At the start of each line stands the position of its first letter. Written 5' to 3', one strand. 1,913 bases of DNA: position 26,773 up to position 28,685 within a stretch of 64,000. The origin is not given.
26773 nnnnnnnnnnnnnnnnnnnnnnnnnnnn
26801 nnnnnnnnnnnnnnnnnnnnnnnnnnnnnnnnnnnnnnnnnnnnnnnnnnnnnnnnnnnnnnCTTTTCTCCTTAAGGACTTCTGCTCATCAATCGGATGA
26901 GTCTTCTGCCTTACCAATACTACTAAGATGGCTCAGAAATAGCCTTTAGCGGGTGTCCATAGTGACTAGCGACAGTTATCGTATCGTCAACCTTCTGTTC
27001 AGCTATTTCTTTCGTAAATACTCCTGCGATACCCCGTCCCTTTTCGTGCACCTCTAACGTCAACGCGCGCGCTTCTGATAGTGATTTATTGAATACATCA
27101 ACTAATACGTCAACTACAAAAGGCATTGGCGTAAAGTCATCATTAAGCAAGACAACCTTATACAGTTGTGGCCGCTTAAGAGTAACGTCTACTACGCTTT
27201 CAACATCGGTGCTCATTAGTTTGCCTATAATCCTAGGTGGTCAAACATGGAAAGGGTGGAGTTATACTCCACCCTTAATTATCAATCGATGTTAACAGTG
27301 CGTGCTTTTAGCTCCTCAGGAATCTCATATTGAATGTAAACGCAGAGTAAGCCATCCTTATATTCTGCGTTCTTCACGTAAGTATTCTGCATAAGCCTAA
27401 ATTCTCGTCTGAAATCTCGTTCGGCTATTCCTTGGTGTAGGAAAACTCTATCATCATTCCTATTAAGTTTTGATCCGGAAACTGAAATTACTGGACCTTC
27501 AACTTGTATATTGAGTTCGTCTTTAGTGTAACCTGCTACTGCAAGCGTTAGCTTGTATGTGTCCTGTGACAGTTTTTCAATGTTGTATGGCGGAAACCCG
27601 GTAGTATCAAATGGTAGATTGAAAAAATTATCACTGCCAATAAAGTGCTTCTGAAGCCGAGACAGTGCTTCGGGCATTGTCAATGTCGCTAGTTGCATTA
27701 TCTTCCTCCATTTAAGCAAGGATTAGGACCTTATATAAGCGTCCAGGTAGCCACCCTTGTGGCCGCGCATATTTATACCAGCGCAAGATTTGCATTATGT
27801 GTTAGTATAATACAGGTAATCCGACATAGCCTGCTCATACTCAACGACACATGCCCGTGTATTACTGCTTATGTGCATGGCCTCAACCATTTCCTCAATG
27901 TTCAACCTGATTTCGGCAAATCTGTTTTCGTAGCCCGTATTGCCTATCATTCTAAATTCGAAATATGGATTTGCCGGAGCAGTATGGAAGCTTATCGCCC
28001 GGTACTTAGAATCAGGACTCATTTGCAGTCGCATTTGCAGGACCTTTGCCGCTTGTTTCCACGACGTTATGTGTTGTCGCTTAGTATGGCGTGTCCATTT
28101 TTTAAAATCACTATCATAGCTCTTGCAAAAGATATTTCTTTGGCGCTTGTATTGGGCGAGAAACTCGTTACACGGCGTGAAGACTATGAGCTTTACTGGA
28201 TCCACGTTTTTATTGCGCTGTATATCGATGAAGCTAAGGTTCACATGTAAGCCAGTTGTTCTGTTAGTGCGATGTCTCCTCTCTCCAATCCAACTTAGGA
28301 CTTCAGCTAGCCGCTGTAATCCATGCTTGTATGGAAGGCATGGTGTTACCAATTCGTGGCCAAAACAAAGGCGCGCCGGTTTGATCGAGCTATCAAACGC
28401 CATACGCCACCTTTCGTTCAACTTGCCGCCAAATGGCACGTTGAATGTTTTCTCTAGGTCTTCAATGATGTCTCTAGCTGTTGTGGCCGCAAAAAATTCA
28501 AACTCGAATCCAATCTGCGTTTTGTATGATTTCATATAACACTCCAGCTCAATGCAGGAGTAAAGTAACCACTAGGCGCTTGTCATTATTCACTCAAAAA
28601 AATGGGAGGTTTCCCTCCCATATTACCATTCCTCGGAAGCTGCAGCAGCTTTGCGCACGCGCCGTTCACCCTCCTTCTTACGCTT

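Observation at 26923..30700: Contiguous translation and proteostasis block: ClpS, Hsp20, S21, IF-3, ClpX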

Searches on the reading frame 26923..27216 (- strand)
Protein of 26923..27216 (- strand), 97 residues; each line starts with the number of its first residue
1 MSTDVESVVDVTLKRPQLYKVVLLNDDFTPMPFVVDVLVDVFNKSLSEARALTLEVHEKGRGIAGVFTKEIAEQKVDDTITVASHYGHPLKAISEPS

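Call 3: search_protein_families(library=pfam, proteins=[window:26923-27216:-], max_evalue=0.01)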
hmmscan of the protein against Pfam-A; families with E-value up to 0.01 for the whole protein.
window:26923-27216:- (97 aa): 1 family
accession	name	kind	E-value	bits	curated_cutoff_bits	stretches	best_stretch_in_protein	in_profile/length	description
PF02617.22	ClpS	-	1.5e-28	98.9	23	1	14-92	1-79/80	ATP-dependent Clp protease adaptor protein ClpS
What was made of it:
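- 26923..27216 (-): clpS: N-degron adaptor of ClpA-type unfoldases. PF02617, 1.5e-28 (call 3).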

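Call 4: search_protein_families(library=ncbifam, proteins=[window:26923-27216:-], max_evalue=0.01)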
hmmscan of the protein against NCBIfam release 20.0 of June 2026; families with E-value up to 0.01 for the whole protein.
window:26923-27216:- (97 aa): 10 families
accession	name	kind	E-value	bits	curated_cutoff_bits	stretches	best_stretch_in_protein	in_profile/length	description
NF000669.1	PRK00033.1-2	equivalog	2.1e-28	98.2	149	1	11-93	8-90/94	ATP-dependent Clp protease adapter ClpS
NF000672.0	PRK00033.1-5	equivalog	2.5e-27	94.9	112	1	11-95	18-102/104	ATP-dependent Clp protease adapter ClpS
NF000670.0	PRK00033.1-3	equivalog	5.5e-24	84.3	143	1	4-91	13-100/106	ATP-dependent Clp protease adapter ClpS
NF009564.0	PRK13019.1-4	equivalog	4.4e-18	65.4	143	1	9-96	12-99/101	ATP-dependent Clp protease adapter ClpS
NF009561.0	PRK13019.1-1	equivalog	6.6e-17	61.3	159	1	9-96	14-101/103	ATP-dependent Clp protease adapter ClpS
NF000671.1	PRK00033.1-4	equivalog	1.4e-08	34.7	107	1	14-73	12-72/91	ATP-dependent Clp protease adapter ClpS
NF009563.0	PRK13019.1-3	equivalog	4.3e-07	29.8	117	1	14-73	22-82/101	ATP-dependent Clp protease adapter ClpS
NF000668.1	PRK00033.1-1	equivalog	9.3e-05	22.5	86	1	21-77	7-63/77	ATP-dependent Clp protease adapter ClpS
NF009565.0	PRK13019.1-5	equivalog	0.00025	21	158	1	11-71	17-75/98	ATP-dependent Clp protease adapter ClpS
NF009562.0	PRK13019.1-2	equivalog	0.0017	18.4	160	1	19-71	21-72/95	ATP-dependent Clp protease adapter ClpS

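Call 9: search_protein_families(library=phrogs, proteins=[window:26923-27216:-], max_evalue=0.001)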
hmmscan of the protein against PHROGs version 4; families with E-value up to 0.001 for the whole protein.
window:26923-27216:- (97 aa): 2 families
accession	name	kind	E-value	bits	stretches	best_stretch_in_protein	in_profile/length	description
phrog_27368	-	other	3.1e-24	86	1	3-90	7-94/102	ATP-dependent protease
phrog_15940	-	other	8.1e-06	26.8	1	14-73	71-129/177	ATP-dependent protease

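Call 35: search_solved_structures(query=window:26923-27216:-, show_alignments=2, max_evalue=0.00001)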
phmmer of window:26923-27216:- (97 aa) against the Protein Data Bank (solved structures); distinct sequences matched with E-value up to 0.00001: 10.
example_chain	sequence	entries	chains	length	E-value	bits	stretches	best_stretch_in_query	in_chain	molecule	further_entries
3dnj_A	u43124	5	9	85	6.6e-21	77.5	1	14-95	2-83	ATP-dependent Clp protease adapter protein clpS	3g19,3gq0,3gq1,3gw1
3g1b_A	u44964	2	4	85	4.8e-20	74.8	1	14-95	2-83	ATP-dependent Clp protease adapter protein clpS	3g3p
3o2b_A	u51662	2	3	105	2.6e-19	72.4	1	8-92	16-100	ATP-dependent Clp protease adaptor protein ClpS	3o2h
1mbu_C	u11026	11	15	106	2.7e-19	72.4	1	8-92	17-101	Protein yljA | ATP-dependent Clp protease adaptor protein clpS | ATP-dependent Clp protease adapter protein ClpS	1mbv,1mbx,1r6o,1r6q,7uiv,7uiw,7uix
2wa8_A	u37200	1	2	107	2.8e-19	72.3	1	8-92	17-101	ATP-DEPENDENT CLP PROTEASE ADAPTER PROTEIN CLPS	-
2w9r_A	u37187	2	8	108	2.8e-19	72.3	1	8-92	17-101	ATP-DEPENDENT CLP PROTEASE ADAPTER PROTEIN CLPS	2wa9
3o2o_A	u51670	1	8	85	1.3e-18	70.2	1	13-92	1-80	ATP-dependent Clp protease adaptor protein ClpS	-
1lzw_A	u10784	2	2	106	7.3e-18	67.8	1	8-92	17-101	Protein yljA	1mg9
3o1f_A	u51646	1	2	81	5.9e-17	64.9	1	18-92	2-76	ATP-dependent Clp protease adapter protein clpS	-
4yjm_A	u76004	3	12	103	6.5e-14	55.2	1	9-96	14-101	ATP-dependent Clp protease adapter protein ClpS 2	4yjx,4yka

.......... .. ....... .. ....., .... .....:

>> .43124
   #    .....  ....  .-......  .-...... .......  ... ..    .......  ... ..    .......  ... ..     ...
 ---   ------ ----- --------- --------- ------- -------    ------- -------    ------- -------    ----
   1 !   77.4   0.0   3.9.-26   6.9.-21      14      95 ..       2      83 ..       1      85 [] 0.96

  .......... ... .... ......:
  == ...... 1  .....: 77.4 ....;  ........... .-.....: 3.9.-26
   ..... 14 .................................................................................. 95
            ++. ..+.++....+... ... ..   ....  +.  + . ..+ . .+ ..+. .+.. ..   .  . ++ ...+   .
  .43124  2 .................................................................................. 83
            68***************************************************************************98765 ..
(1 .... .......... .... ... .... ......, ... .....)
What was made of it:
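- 26923..27216 (-): The best PDB match is Caulobacter ClpS 3dnj, with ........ and the pocket His conserved (call 35).
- On ClpS (N-degron adaptor of ClpA/ClpC): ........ and VH align with Caulobacter ClpS 3dnj and E. coli ClpS (call 35).
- The ClpS N-degron pocket is conserved (call 35). The best structural match for ClpS is alphaproteobacterial (Caulobacter, call 35).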

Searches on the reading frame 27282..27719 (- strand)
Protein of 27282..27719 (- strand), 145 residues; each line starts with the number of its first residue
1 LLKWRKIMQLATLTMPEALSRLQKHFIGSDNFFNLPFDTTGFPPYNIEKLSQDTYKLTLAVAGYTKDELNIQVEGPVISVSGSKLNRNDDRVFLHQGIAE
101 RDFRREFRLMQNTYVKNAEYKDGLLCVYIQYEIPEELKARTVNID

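Call 3: search_protein_families(library=pfam, proteins=[window:27282-27719:-], max_evalue=0.01)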
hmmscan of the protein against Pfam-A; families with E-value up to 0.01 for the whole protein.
window:27282-27719:- (145 aa): 1 family
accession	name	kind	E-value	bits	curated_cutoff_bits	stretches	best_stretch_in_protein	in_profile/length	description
PF00011.27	HSP20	-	1.3e-14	54.6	20.8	1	49-144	3-101/102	Hsp20/alpha crystallin family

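Call 4: search_protein_families(library=ncbifam, proteins=[window:27282-27719:-], max_evalue=0.01)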
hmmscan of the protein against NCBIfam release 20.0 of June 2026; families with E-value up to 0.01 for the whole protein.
window:27282-27719:- (145 aa): 4 families
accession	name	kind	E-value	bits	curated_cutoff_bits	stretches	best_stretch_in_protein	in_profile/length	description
NF008013.0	PRK10743.1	equivalog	1.7e-28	99.4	212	1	19-144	6-136/137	small heat shock chaperone IbpA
NF008618.0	PRK11597.1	equivalog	4.2e-27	94.8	207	1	19-144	6-134/142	small heat shock chaperone IbpB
NF041799.1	Hsp14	equivalog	1.2e-06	28.4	100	1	51-132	26-109/118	archaeal heat shock protein Hsp14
NF042420.1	Hsp18_Clos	equivalog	0.001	19.1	195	1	16-144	17-146/147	heat shock protein Hsp18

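Call 9: search_protein_families(library=phrogs, proteins=[window:27282-27719:-], max_evalue=0.001)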
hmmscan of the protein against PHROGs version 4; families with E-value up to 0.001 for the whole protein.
window:27282-27719:- (145 aa): 1 family
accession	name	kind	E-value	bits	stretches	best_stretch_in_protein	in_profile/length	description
phrog_432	-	other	3.5e-32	112.2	1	7-144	4-147/148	Hsp20 heat shock protein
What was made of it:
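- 27282..27698 (-): hsp20: IbpA-like small heat-shock protein, 138 aa from ATG 27698. PF00011, 1.3e-14; IbpA/IbpB models at 1e-27 to 1e-28 but below the equivalog cut-off (calls 3, 4). phrog_432, 3.5e-32 (call 9).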

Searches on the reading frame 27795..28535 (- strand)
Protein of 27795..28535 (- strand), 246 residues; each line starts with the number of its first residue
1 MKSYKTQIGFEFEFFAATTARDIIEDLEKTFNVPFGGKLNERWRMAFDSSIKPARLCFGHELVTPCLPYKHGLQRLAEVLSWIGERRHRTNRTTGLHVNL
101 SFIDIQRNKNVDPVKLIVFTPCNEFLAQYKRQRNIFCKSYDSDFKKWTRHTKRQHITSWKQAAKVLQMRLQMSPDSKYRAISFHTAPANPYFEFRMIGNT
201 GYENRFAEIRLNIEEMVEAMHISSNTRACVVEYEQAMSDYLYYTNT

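Call 3: search_protein_families(library=pfam, proteins=[window:27795-28535:-], max_evalue=0.01)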
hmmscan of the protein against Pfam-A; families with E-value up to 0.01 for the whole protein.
window:27795-28535:- (246 aa): 1 family
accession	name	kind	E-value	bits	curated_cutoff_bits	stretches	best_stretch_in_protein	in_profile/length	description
PF12224.13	Amidoligase_2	-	8.6e-13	49.2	22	1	6-197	3-225/245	Putative amidoligase enzyme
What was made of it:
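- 27795..28535 (-): Stand-alone Amidoligase_2, a glutamine-synthetase-fold carboxylate-amine ligase; an insertion specific to this sublineage. PF12224, 8.6e-13 (call 3).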

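Call 4: search_protein_families(library=ncbifam, proteins=[window:27795-28535:-], max_evalue=0.01)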
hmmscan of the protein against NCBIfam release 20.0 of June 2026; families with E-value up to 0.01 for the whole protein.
window:27795-28535:- (246 aa): 0 families

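Call 9: search_protein_families(library=phrogs, proteins=[window:27795-28535:-], max_evalue=0.001)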
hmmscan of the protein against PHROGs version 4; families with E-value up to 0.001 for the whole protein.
window:27795-28535:- (246 aa): 1 family
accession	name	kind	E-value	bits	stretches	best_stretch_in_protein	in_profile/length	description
phrog_2443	-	other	9.3e-08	32.1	1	7-196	155-338/801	amidoligase enzyme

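Call 51: find_homologous_proteins(query=window:27795-28535:-, max_evalue=0.001)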
Query window:27795-28535:- (246 aa): 2 proteins with E <= 0.001 among 104 candidates.
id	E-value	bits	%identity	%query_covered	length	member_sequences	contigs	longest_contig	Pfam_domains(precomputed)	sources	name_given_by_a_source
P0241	7.4e-167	571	100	100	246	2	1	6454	PF12224.14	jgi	jgi:hypothetical protein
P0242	1.2e-106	373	66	99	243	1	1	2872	PF12224.14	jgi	jgi:hypothetical protein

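Call 52: search_solved_structures(query=window:27795-28535:-, max_evalue=10, show_alignments=1)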
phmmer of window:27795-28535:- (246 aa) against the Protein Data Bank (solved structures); distinct sequences matched with E-value up to 10: 0.
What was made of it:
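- Tried and rejected: There was no PDB sequence match (call 52), and the word-based homologue search gave only two hits (call 51).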

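Call 61: search_protein_representatives(protein=window:27795-28535:-)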
Query: 246 residues. Proteins with E-value up to 0.001 (for the whole library): 1139; up to 1e-10: 189; up to 1e-30: 3. The best 150 are listed.
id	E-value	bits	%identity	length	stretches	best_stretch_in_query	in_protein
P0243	1.0e-67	244.3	48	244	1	6-241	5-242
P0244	5.2e-52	192.9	41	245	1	7-241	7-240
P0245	1.4e-37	145.7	35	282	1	6-238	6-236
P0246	3.2e-25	105.2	33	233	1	7-225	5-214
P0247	2.9e-24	102.1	30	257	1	4-225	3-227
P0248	1.1e-23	100.2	33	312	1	6-234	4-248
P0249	1.6e-23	99.7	31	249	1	8-227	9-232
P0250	1.8e-23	99.5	30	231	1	8-238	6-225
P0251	4.7e-23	98.1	31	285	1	8-224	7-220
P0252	3.6e-21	92.0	29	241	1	7-221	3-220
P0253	5.5e-20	88.1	32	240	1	4-225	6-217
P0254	6.8e-20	87.8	28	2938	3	29-131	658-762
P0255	9.7e-20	87.3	32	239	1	7-221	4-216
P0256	1.1e-19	87.0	27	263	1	6-226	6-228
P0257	1.2e-19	87.0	29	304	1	7-228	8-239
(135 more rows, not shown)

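Call 69: predict_structure(alignment_id=A2)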
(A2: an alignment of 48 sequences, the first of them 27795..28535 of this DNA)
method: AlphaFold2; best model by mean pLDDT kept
length: 246 residues; sequences in the alignment: 48
mean_pLDDT: 95.2   pTM: 0.92
mean pLDDT of the five models: 95.2, 95.1, 95.0, 94.2, 94.1
residues with pLDDT >= 90: 225; 70-90: 17; 50-70: 4; < 50: 0
segments of 3 or more residues with pLDDT < 50: none
pLDDT, mean of each block of 10 residues (from residue 1): 88 98 98 97 96 95 98 98 98 98 95 98 98 95 93 92 95 92 88 98 98 98 98 96 71
secondary structure, 60 per line:
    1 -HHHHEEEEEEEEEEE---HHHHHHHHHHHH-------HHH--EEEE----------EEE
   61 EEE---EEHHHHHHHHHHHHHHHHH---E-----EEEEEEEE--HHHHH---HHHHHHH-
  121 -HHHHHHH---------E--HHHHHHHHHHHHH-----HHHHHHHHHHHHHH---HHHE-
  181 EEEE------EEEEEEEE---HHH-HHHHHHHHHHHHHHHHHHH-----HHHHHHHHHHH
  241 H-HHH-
elements in order: H2-5 E6-16 H20-31 E44-47 E58-63 H69-85 E95-102 H105-109 H113-119 H122-128 H141-153 H159-172 E181-184 E191-198 H206-224 H230-241
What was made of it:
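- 27795..28535 (-): AF2 pLDDT 95.2 (call 69).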

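Call 71: fold_search(model_id=the predicted structure, library=pdb)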
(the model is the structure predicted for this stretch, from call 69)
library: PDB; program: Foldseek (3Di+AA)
matches with E <= 10: 595; with E <= 0.001: 12
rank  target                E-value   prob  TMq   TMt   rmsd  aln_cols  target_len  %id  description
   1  8fbp_V                3.7e-05  1.00  0.42  0.28  13.0       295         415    8  Glutamine synthetase from Pseudomonas aeruginosa, filament double-unit in compressed conformation (released 2024-02-14)
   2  8fbp_O                4.4e-05  1.00  0.47  0.31  10.3       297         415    8  Glutamine synthetase from Pseudomonas aeruginosa, filament double-unit in compressed conformation (released 2024-02-14)
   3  8fbp_U                1.3e-04  1.00  0.46  0.30  10.0       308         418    8  Glutamine synthetase from Pseudomonas aeruginosa, filament double-unit in compressed conformation (released 2024-02-14)
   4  8fbp_K                1.9e-04  1.00  0.42  0.27  12.8       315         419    7  Glutamine synthetase from Pseudomonas aeruginosa, filament double-unit in compressed conformation (released 2024-02-14)
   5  8fbp_P                2.0e-04  1.00  0.42  0.27  10.9       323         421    8  Glutamine synthetase from Pseudomonas aeruginosa, filament double-unit in compressed conformation (released 2024-02-14)
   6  8fbp_E                2.2e-04  1.00  0.46  0.30  10.7       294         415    9  Glutamine synthetase from Pseudomonas aeruginosa, filament double-unit in compressed conformation (released 2024-02-14)
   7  8fbp_A                2.2e-04  1.00  0.39  0.25  13.0       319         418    8  Glutamine synthetase from Pseudomonas aeruginosa, filament double-unit in compressed conformation (released 2024-02-14)
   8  8fbp_D                2.7e-04  1.00  0.46  0.30  10.3       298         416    8  Glutamine synthetase from Pseudomonas aeruginosa, filament double-unit in compressed conformation (released 2024-02-14)
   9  8fbp_M                2.7e-04  0.99  0.38  0.24  13.8       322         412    9  Glutamine synthetase from Pseudomonas aeruginosa, filament double-unit in compressed conformation (released 2024-02-14)
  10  8fbp_B                3.0e-04  1.00  0.45  0.29  10.3       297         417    9  Glutamine synthetase from Pseudomonas aeruginosa, filament double-unit in compressed conformation (released 2024-02-14)
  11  8fbp_H                5.3e-04  1.00  0.46  0.30  10.4       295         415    8  Glutamine synthetase from Pseudomonas aeruginosa, filament double-unit in compressed conformation (released 2024-02-14)
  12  9n4x_H                9.6e-04  1.00  0.42  0.29   9.6       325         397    9  CryoEM structure of the Azotobacter vinelandii glutamine synthetase (released 2025-07-30)
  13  7tfa_B                1.0e-03  0.99  0.43  0.27  10.2       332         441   10  P. polymyxa GS(12)-Q-GlnR peptide (released 2022-06-29)
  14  7tf9_A                1.6e-03  1.00  0.46  0.27   9.7       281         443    8  L. monocytogenes GS(14)-Q-GlnR peptide (released 2022-06-29)
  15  9n4x_F                2.4e-03  0.87  0.33  0.22  14.8       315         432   11  CryoEM structure of the Azotobacter vinelandii glutamine synthetase (released 2025-07-30)
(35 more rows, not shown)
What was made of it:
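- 27795..28535 (-): Foldseek matches GS, YbdK and GCL (call 71).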
